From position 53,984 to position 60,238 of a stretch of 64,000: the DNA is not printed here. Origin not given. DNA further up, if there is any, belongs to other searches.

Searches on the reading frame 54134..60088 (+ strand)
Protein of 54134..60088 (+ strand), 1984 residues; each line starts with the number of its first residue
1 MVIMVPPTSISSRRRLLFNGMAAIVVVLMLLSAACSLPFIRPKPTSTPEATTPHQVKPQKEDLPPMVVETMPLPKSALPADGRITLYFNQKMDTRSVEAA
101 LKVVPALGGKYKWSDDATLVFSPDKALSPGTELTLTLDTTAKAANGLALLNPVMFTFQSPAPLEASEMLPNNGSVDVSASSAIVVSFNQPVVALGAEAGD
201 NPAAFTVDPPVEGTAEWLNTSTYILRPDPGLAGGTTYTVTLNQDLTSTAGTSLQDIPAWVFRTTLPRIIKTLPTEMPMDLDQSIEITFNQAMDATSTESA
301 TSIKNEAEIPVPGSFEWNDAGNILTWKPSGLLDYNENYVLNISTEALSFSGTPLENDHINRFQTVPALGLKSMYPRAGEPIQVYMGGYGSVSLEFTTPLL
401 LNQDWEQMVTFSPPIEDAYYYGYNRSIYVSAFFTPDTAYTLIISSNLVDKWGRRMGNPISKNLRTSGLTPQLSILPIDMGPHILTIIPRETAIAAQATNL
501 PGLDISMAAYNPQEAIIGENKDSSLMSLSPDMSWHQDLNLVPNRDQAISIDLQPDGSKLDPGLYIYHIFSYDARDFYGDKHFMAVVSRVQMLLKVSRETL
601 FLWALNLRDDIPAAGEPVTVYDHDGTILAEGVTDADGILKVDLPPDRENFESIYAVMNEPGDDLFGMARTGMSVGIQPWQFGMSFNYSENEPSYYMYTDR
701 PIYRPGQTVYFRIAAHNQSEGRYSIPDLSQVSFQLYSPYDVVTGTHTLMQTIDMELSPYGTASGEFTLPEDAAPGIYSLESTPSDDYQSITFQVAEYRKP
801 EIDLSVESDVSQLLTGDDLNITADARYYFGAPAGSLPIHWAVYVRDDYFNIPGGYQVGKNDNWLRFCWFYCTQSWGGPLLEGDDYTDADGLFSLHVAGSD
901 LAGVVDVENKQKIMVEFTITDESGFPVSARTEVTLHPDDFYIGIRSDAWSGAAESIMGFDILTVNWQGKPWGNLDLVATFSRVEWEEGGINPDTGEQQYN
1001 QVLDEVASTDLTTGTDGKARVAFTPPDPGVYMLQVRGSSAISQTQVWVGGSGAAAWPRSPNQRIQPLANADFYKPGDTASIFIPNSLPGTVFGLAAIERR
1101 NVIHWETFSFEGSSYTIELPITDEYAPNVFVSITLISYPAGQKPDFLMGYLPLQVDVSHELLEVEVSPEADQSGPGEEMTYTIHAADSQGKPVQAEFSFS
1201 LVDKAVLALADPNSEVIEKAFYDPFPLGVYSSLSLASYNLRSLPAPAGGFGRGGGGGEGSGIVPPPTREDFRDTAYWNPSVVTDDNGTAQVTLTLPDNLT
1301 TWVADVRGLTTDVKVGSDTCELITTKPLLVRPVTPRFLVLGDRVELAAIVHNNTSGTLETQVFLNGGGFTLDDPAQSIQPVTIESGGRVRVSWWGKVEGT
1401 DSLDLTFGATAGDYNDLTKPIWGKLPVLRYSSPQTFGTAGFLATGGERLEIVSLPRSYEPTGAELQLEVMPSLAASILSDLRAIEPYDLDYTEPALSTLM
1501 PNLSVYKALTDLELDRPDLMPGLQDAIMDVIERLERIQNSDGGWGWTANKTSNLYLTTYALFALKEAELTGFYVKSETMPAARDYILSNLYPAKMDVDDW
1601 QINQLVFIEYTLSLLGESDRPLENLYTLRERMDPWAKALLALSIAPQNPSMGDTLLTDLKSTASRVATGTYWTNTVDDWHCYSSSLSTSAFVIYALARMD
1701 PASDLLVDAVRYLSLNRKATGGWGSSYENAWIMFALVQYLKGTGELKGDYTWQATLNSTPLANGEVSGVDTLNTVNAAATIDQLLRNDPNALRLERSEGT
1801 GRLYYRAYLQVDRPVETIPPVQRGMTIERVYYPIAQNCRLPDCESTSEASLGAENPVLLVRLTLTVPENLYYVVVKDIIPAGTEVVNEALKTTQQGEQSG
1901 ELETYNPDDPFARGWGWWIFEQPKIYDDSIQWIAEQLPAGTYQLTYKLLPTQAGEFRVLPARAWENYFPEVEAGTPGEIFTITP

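Call 71: search_protein_families(library=pfam, proteins=[window:54134-60088:+], max_evalue=0.00001)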
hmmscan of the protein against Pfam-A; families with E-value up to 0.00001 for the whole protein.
window:54134-60088:+ (1984 aa): 8 families
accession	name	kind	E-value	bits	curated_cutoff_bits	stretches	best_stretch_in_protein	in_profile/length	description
PF13205.12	Big_5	-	6.6e-37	126.9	23.6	3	162-263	4-105/105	Bacterial Ig-like domain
PF07703.20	A2M_BRD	-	1.6e-22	80.8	22.7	1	1070-1209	7-140/140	Alpha-2-macroglobulin bait region domain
PF17973.7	bMG10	-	9.8e-21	74.7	26.2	1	1824-1970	1-131/131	Bacterial Alpha-2-macroglobulin MG10 domain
PF00207.28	A2M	-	5.5e-19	68.2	21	1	1274-1362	1-90/92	Alpha-2-macroglobulin family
PF01835.25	MG2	-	1.3e-14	54.8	32.8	1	694-794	2-96/96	MG2 domain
PF17964.7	Big_10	-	6.6e-10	39.9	22.9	0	136-242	56-159/164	Bacterial Ig domain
PF11974.14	bMG3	-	2e-08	34.5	34.9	1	587-683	2-98/103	Bacterial alpha-2-macroglobulin MG3 domain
PF17972.7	bMG5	-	3.8e-07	31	26.5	0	802-937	3-127/127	Bacterial Alpha-2-macroglobulin MG5 domain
